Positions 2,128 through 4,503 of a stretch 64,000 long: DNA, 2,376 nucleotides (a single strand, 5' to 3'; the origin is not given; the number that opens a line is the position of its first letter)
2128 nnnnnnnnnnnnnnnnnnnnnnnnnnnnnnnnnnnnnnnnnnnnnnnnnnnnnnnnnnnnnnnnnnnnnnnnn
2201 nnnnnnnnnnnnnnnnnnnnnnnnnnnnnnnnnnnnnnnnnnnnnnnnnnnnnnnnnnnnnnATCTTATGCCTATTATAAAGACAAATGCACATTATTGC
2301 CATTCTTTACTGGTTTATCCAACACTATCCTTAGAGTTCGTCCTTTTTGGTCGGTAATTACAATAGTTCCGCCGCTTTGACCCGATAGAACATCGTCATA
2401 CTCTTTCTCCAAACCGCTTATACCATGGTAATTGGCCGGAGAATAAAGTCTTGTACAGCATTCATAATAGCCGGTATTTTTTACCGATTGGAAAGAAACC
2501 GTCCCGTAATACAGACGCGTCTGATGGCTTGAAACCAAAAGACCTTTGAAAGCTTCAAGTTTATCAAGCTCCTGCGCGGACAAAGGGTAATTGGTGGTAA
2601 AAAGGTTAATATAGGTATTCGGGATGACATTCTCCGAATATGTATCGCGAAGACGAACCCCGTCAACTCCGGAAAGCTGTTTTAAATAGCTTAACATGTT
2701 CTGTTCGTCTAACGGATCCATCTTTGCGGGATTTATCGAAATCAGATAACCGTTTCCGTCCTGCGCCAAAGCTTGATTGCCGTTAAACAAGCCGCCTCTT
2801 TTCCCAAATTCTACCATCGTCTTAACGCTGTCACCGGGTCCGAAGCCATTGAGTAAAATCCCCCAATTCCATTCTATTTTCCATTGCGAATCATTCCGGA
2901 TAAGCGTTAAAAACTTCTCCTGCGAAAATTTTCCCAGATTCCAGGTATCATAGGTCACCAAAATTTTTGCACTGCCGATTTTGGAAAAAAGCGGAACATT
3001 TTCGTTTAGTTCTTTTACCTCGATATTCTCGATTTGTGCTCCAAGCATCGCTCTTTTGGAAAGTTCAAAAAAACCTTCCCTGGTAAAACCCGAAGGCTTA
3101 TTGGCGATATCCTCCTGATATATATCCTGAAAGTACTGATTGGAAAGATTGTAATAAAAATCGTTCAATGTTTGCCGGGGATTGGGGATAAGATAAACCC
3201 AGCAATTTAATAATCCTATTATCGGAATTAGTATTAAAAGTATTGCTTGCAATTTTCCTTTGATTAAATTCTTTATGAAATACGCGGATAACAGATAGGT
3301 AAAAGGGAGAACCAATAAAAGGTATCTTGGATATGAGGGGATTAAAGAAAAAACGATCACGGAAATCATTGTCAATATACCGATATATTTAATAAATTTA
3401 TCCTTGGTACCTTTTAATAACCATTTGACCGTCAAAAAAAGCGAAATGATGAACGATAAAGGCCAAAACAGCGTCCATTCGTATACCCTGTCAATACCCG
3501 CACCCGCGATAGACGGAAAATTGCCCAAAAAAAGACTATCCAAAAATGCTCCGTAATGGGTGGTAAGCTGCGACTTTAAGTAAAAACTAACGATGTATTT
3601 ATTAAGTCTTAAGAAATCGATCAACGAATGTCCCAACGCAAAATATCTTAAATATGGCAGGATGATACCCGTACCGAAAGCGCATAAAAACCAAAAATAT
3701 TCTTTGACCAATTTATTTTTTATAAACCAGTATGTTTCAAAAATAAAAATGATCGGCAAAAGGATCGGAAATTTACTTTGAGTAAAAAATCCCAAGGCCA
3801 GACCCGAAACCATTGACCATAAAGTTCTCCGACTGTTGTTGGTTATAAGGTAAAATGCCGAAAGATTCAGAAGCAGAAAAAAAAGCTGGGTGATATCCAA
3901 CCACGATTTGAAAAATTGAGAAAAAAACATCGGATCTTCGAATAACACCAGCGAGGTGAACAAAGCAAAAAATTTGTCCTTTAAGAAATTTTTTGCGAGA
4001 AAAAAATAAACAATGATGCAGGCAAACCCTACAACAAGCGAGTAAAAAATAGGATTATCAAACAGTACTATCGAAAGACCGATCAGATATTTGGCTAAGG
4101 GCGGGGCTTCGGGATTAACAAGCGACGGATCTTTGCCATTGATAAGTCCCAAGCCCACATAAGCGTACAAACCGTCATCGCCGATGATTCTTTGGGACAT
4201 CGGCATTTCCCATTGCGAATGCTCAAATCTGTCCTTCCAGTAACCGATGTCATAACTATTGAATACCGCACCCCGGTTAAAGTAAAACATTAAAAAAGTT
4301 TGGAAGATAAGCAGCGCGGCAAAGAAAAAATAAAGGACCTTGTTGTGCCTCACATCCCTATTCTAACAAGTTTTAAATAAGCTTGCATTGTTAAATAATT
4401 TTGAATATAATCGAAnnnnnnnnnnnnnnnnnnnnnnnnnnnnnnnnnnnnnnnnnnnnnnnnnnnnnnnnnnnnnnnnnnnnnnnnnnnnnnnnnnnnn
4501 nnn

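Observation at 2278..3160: GT39-type glycosyltransferase fused to a PBP-dimerisation/MecA_N-like domain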

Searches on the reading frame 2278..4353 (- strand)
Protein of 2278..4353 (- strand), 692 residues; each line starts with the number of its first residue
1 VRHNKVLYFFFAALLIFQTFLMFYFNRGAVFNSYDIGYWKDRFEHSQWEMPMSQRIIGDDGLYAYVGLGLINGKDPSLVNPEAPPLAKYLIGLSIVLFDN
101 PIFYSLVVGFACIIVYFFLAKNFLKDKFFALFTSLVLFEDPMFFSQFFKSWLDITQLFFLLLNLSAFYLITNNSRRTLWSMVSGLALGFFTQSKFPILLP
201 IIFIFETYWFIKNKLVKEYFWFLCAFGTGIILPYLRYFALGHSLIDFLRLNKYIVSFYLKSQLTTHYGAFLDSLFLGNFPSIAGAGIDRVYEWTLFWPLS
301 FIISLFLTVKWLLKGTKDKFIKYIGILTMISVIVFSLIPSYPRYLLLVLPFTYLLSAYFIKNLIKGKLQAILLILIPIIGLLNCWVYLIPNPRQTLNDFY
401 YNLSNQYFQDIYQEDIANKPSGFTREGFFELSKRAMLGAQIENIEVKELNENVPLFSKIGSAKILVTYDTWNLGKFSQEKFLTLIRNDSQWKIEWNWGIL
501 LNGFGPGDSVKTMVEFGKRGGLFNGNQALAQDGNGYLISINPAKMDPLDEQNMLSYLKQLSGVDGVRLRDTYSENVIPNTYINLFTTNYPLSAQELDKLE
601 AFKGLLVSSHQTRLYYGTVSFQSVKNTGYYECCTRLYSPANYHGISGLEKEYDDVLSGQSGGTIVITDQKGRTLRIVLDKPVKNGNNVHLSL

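Call 6: search_protein_families(library=pfam, proteins=[window:2278-4353:-], max_evalue=10)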
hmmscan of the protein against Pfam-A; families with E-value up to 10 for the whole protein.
window:2278-4353:- (692 aa): 2 families
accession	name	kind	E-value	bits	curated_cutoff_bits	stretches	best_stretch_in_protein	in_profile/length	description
PF03717.20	PBP_dimer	-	4.8e-09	37.3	24.4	1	526-675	14-177/180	Penicillin-binding Protein dimerisation domain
PF05223.17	MecA_N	-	0.00049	20.8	22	1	392-500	2-109/117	NTF2-like N-terminal transpeptidase domain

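Call 7: search_protein_families(library=ncbifam, proteins=[window:2278-4353:-], max_evalue=10)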
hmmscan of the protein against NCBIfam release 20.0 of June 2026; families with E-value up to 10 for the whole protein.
window:2278-4353:- (692 aa): 14 families
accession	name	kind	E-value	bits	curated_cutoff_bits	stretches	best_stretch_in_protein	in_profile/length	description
NF051842.1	PBP4_5_Efaec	equivalog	7.5e-17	60.9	700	1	393-691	38-338/668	penicillin-binding protein PBP4(5)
TIGR03423.1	pbp2_mrdA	equivalog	2.7e-11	42.7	455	1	517-692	48-233/593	penicillin-binding protein 2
NF000237.1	MECA_PBP2A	equivalog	3.3e-10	38.9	750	1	367-691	3-327/668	PBP2a family beta-lactam-resistant peptidoglycan transpeptidase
NF000410.1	MECA1_pure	exception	4.1e-07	28.5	1480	1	443-691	71-325/666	PBP2a family beta-lactam-resistant peptidoglycan transpeptidase MecA1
NF000407.1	MECC_PBP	exception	6.5e-06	24.7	1500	1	464-691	92-324/665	PBP2a family beta-lactam-resistant peptidoglycan transpeptidase MecC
NF000409.1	MECA_pure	exception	7.9e-06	24.6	1490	1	371-691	7-327/668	PBP2a family beta-lactam-resistant peptidoglycan transpeptidase MecA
NF033378.1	MECD_PBP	exception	0.00033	19.1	1450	1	466-691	99-330/678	PBP2a family beta-lactam-resistant peptidoglycan transpeptidase MecD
NF000408.1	MECA2_pure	exception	0.0014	16.9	1525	1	371-586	7-216/668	PBP2a family beta-lactam-resistant peptidoglycan transpeptidase MecA2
TIGR02214.1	spoVD_pbp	equivalog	0.0017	16.8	688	1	518-679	48-202/636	stage V sporulation protein D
NF008061.0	PRK10795.1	equivalog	0.0073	14.9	962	1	637-692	200-255/634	peptidoglycan DD-transpeptidase MrdA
NF038278.1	strep_PBP2B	exception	0.014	13.9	975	1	637-691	256-310/678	penicillin-binding protein PBP2B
NF011685.0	PRK15105.1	subfamily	0.059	11.9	737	1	642-691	186-235/588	peptidoglycan glycosyltransferase FtsI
NF053573.1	PBP2_PenA_Neis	exception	0.087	11.3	1105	1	510-692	66-239/572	peptidoglycan D,D-transpeptidase PBP2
NF038271.1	strep_PBP2X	exception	0.14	10.3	1050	1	641-675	210-244/750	penicillin-binding protein PBP2X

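Call 10: find_homologous_proteins(query=window:2278-4353:-, max_evalue=0.001)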
Query window:2278-4353:- (692 aa): 136 proteins with E <= 0.001 among 8000 candidates; the best 120 are listed.
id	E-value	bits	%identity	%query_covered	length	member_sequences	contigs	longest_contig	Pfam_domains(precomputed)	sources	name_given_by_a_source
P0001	0.0e+0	1527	100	97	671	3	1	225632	PF03717.21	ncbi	-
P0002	3.6e-246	837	52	100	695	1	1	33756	PF03717.21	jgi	jgi:hypothetical protein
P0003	1.1e-242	826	53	96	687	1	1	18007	PF03717.21,PF13231.13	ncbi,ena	-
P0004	1.9e-235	802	54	96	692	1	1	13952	PF03717.21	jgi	jgi:hypothetical protein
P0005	3.2e-225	768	50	98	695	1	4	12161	PF03717.21,PF13231.13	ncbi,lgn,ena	-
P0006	6.0e-221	754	49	100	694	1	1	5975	PF03717.21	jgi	jgi:hypothetical protein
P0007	3.7e-218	745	49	100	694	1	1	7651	PF03717.21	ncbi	-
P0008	4.1e-216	738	49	100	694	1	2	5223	PF03717.21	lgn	-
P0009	8.0e-214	730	48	100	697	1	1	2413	PF03717.21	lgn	-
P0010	4.0e-212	725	48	98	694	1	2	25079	PF03717.21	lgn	-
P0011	3.4e-211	722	48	97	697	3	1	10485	PF03717.21,PF13231.13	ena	-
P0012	1.9e-210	719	48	100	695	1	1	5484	PF03717.21,PF13231.13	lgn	-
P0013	1.6e-206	706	47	100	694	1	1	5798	PF03717.21,PF13231.13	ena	-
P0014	3.9e-206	705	48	100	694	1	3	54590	PF03717.21,PF13231.13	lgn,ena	-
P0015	5.2e-204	698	46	100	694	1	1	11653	PF03717.21,PF13231.13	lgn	-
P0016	9.7e-204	697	46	100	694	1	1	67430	PF03717.21,PF13231.13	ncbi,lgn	-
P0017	2.2e-200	686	46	97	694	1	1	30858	PF03717.21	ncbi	-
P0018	9.0e-188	644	45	100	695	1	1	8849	PF03717.21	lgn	-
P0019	1.6e-187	644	44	97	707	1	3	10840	PF03717.21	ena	-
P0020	2.7e-184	633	44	100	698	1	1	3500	PF03717.21,PF05223.18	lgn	-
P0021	2.2e-183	630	45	98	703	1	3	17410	PF03717.21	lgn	-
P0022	2.2e-183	630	44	99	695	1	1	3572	PF03717.21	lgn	-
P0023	4.7e-183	629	42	99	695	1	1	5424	PF03717.21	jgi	jgi:hypothetical protein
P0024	9.3e-183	628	43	99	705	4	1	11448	PF03717.21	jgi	-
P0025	1.2e-182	627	44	95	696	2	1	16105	PF03717.21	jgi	jgi:hypothetical protein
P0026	1.3e-182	627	43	98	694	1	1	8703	PF03717.21,PF05223.18,PF02366.25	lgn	-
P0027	4.4e-181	622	43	98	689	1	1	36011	PF03717.21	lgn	-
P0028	7.1e-181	622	43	100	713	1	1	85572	PF03717.21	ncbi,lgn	-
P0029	4.3e-180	619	42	99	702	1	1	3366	PF03717.21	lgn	-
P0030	6.2e-180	618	43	97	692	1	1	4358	PF03717.21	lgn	-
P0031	1.1e-179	618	43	98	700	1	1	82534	PF03717.21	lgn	-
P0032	5.0e-179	615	44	99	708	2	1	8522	PF03717.21,PF05223.18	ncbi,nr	ncbi:MAG: NTF2-like N-terminal transpeptidase domain-containing protein [bacterium]|nr:NTF2-like N-t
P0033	5.3e-179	615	43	100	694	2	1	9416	PF03717.21,PF13231.13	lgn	-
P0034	2.6e-178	613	43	97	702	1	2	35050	PF03717.21,PF05223.18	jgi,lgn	-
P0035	4.0e-178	612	44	98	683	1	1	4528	PF03717.21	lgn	-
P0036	5.4e-178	612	43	99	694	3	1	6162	PF03717.21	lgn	-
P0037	1.0e-177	611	46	90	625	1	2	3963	PF03717.21,PF13231.13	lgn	-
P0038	1.4e-177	611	43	96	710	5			PF03717.21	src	-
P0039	1.4e-177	611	42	99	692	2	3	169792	PF03717.21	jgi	-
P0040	1.7e-177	610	44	96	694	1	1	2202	PF03717.21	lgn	-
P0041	1.9e-177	610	44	98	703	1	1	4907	PF03717.21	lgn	-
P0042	1.9e-177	610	43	100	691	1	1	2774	PF03717.21,PF05223.18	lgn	-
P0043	5.2e-177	609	43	99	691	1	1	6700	PF03717.21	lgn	-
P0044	5.4e-176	605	42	98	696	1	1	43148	PF03717.21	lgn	-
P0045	1.2e-175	604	42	99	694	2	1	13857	PF03717.21,PF13231.13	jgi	jgi:hypothetical protein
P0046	1.5e-175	604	44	99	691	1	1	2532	PF03717.21,PF02366.25,PF13231.13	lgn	-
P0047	2.6e-175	603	42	100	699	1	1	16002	PF03717.21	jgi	jgi:hypothetical protein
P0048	3.8e-175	603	42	100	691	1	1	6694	PF03717.21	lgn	-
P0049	3.8e-175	603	42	98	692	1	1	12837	PF03717.21,PF02366.25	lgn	-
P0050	4.0e-175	602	41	100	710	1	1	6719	PF03717.21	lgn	-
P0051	6.0e-175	602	44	97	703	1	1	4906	PF03717.21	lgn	-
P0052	1.3e-174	601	42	98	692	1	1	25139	PF03717.21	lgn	-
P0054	4.8e-174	599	41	99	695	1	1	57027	PF03717.21,PF05223.18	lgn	-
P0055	6.4e-174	599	42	99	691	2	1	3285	PF03717.21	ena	-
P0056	2.0e-173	597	42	99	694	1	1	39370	PF03717.21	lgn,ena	-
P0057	3.8e-173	596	41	99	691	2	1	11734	PF03717.21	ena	-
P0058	6.9e-173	595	42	97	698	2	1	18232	PF03717.21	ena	-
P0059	1.3e-172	594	43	100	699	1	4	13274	PF03717.21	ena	-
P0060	2.0e-172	594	42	98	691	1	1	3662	PF03717.21,PF13231.13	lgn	-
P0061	6.3e-172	592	42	97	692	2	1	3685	PF03717.21,PF13231.13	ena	-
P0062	9.0e-172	591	42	99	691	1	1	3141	PF03717.21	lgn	-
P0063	9.1e-172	591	42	99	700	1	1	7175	PF03717.21,PF02366.25,PF13231.13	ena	-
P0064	1.6e-171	591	41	97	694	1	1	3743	PF03717.21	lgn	-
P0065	2.7e-171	590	43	99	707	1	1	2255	PF03717.21,PF05223.18,PF02366.25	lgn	-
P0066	3.1e-171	590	42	100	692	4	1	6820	PF03717.21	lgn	-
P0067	3.3e-171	590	41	97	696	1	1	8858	PF03717.21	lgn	-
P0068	5.5e-171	589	43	99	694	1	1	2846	PF03717.21,PF05223.18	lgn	-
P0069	1.4e-170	587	41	99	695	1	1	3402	PF03717.21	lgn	-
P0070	3.4e-170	586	42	100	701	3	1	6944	PF03717.21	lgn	-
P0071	7.3e-170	585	43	95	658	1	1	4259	PF03717.21,PF05223.18,PF02366.25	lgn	-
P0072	8.3e-170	585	40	99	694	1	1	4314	PF03717.21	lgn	-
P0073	9.9e-170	585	40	98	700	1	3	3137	PF03717.21,PF05223.18,PF02366.25,PF13231.13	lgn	-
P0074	3.1e-169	583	39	100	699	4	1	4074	PF03717.21,PF05223.18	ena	-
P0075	8.9e-169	582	42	98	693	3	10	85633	PF03717.21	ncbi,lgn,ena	-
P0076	2.3e-168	580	41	99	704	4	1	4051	PF03717.21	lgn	-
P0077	8.5e-168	578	41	100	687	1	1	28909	PF03717.21,PF13231.13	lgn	-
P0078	1.6e-167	577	43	97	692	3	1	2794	PF03717.21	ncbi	-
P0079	1.7e-167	577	41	97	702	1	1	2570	PF03717.21,PF13231.13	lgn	-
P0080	1.8e-167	577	42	97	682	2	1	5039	PF03717.21,PF13231.13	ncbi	-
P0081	1.4e-166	574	39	100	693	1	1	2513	PF03717.21,PF05223.18,PF02366.25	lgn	-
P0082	2.0e-166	574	42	98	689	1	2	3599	PF03717.21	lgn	-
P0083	2.9e-166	573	41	100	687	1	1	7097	PF03717.21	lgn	-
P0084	3.3e-166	573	40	97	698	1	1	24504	PF03717.21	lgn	-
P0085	3.4e-166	573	39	100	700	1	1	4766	PF03717.21,PF02366.25,PF13231.13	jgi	jgi:predicted membrane-bound dolichyl-phosphate-mannose-protein mannosyltransferase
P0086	4.1e-166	573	39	99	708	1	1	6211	PF03717.21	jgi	jgi:hypothetical protein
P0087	8.1e-166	572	42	97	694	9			PF03717.21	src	-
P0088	8.4e-166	572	41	100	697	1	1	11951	PF03717.21,PF13231.13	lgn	-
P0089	8.5e-166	572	41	98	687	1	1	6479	PF03717.21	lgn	-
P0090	1.8e-165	571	41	99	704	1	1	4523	PF03717.21,PF02366.25,PF13231.13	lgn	-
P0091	3.3e-165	570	41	98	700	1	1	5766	PF03717.21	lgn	-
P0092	9.2e-165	568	40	98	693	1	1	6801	PF03717.21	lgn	-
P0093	4.1e-164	566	42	99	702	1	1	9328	PF03717.21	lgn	-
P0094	1.5e-163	564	42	100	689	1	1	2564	PF03717.21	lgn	-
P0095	7.1e-163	562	40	98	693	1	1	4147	PF03717.21,PF05223.18,PF13231.13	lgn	-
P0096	9.5e-163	562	40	95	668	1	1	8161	PF03717.21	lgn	-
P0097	1.1e-162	561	39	99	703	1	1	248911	PF03717.21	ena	-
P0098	1.3e-162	561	40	99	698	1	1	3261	PF03717.21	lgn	-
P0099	5.0e-162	559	42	99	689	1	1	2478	PF03717.21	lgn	-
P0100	8.0e-161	555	42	97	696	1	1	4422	PF03717.21,PF05223.18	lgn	-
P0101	9.0e-160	552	41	99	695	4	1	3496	PF03717.21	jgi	-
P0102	1.4e-158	548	38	99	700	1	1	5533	PF03717.21,PF13231.13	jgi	jgi:hypothetical protein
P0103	6.2e-157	542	39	100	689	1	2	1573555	PF03717.21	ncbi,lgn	-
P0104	3.1e-152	527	39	99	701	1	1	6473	PF03717.21,PF13231.13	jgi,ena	-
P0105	2.1e-151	524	39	97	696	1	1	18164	PF03717.21,PF13231.13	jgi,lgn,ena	-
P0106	8.5e-151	522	37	97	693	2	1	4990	PF03717.21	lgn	-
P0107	1.8e-145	504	37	100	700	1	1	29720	PF03717.21,PF13231.13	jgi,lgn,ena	-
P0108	4.5e-145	503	36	98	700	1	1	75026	PF03717.21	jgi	jgi:hypothetical protein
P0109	7.9e-145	502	39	97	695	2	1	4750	PF03717.21,PF02366.25,PF13231.13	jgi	-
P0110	3.7e-144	500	37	98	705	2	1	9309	PF03717.21,PF02366.25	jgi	jgi:hypothetical protein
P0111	4.5e-140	487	41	91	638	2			PF03717.21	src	-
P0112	1.8e-139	485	38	96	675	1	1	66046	PF03717.21,PF13231.13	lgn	-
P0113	2.6e-139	484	37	99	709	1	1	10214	PF03717.21,PF05223.18,PF02366.25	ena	-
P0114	1.4e-138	482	35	100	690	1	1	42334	PF03717.21,PF05223.18,PF13231.13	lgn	-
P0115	5.7e-138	480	37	96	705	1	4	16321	PF03717.21,PF02366.25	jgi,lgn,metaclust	metaclust:\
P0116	8.7e-136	472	36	98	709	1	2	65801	PF03717.21,PF05223.18,PF02366.25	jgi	jgi:hypothetical protein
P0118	7.0e-134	466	36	98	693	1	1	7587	PF03717.21,PF05223.18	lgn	-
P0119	7.5e-132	459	35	95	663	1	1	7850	PF03717.21,PF05223.18,PF02366.25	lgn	-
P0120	1.4e-130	455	42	78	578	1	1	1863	PF05223.18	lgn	-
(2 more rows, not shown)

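Call 15: list_cluster_members(proteins=[P0001, P0103, P0032, P0075, P0016, P0028])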
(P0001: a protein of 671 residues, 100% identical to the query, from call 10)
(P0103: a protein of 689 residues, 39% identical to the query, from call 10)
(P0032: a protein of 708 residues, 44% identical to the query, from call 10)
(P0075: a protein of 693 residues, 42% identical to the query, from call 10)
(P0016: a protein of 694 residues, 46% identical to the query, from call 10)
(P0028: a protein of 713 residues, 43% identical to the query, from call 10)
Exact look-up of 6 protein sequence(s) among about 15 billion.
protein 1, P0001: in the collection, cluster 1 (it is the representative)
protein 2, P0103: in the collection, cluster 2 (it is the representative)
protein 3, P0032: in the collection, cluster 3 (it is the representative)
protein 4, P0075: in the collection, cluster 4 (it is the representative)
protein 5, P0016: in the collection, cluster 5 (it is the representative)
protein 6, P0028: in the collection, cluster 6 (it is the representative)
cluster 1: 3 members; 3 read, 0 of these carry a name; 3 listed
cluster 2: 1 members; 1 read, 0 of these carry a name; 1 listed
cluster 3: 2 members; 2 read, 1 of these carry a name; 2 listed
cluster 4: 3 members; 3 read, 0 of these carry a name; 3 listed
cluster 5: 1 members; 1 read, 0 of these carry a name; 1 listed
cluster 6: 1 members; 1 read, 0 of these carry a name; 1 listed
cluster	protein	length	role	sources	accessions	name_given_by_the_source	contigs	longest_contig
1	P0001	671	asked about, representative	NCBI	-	-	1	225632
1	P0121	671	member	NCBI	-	-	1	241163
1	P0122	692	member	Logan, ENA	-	-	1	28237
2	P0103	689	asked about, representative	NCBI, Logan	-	-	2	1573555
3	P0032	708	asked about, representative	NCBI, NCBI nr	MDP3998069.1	MAG: NTF2-like N-terminal transpeptidase domain-containing protein [bacterium] | NTF2-like N-terminal transpeptidase domain-containing protein [bacterium]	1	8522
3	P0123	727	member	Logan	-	-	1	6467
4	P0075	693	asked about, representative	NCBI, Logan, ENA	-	-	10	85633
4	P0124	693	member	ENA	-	-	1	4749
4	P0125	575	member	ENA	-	-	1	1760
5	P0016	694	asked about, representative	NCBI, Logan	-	-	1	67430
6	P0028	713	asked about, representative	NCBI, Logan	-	-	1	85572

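Call 17: find_related_loci(query=A1, collection=genome_contigs, flank=10000)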
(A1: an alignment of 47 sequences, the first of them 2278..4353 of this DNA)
Query A1 (692 aa) in genome_contigs; peptide patterns used: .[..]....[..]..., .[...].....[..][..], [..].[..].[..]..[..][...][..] (x = any residue, [..] = any of these).
308 stretches matched a pattern; 19 encode a relative of the query (tblastn E <= 1e-3); 19 distinct loci.
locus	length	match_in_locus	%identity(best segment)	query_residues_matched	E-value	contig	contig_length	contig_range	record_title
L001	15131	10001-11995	53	24-690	0e+0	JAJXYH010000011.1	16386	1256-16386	MAG: bacterium isolate BP6.bin75 NODE_5333_length_16386_cov_1.415770, whole genome shotgun sequence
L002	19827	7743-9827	43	2-690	6e-171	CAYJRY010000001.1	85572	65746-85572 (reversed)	MAG TPA_asm: uncultured Gammaproteobacteria bacterium isolate ERP125453_co1_466 genome assembly, contig: NODE_137_length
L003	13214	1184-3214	41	14-691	1e-164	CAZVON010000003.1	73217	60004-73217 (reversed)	MAG TPA_asm: uncultured Gammaproteobacteria bacterium isolate SRP269290_co3_805 genome assembly, contig: NODE_265_length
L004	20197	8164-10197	40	3-690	2e-156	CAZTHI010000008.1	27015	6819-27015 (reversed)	MAG TPA_asm: uncultured Gammaproteobacteria bacterium isolate binchicken_co387_486 genome assembly, contig: NODE_1415_le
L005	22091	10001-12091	37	7-692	9e-153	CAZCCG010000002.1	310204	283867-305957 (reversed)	MAG TPA_asm: uncultured Gammaproteobacteria bacterium isolate SRP200132_co1_33 genome assembly, contig: NODE_20_length_3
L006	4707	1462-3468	34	16-690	3e-123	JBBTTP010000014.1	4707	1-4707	MAG: Patescibacteria group bacterium isolate H52-bin037_1 H52_bin037_1_000000000014, whole genome shotgun sequence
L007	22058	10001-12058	35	11-690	1e-120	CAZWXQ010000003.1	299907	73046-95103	MAG TPA_asm: uncultured Gammaproteobacteria bacterium isolate SRP292972_co3_100 genome assembly, contig: NODE_48_length_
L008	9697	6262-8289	33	21-690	2e-111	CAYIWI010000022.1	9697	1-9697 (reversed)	MAG TPA_asm: uncultured Gammaproteobacteria bacterium isolate ERP119705_co3_560 genome assembly, contig: NODE_8634_lengt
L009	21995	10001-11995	30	11-690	1e-97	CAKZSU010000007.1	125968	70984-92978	MAG: uncultured Patescibacteria group bacterium isolate N1_Bin_METABAT__44_1 genome assembly, contig: c_000000705415, wh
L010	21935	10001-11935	30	23-690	9e-96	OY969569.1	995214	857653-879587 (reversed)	MAG: Candidatus Gottesmanbacteria bacterium isolate MFD03899.bin.c.1 genome assembly, chromosome: 1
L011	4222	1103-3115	33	26-688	7e-94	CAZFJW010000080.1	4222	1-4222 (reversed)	MAG TPA_asm: uncultured Gammaproteobacteria bacterium isolate SRP342105_co1_31 genome assembly, contig: NODE_30674_lengt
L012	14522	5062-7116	37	6-692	1e-136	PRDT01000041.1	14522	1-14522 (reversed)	MAG: Candidatus Levyibacteriota bacterium isolate Amazon FNV 2010 10 14 contig_75_30100026_length_14522_multi_3_in_2_out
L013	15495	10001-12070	40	7-690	3e-148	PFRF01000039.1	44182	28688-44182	MAG: Candidatus Levybacteria bacterium CG_4_9_14_0_2_um_filter_35_21 CG_4_9_14_0.2_um_filter_scaffold_223_c, whole genom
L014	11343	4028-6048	43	24-692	4e-127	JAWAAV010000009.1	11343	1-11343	MAG: Candidatus Pacearchaeota archaeon isolate JZ-4_201709_bins_160 JZ-4_201709_bins_160_scaffold_9, whole genome shotgu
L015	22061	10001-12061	40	1-692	7e-142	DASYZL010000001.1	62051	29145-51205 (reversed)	MAG TPA_asm: Patescibacteria group bacterium isolate SMAG_U6361 k141_1012309, whole genome shotgun sequence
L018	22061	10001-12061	38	10-690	1e-146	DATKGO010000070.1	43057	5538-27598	MAG TPA_asm: Patescibacteria group bacterium isolate SMAG_U14553 k141_168812, whole genome shotgun sequence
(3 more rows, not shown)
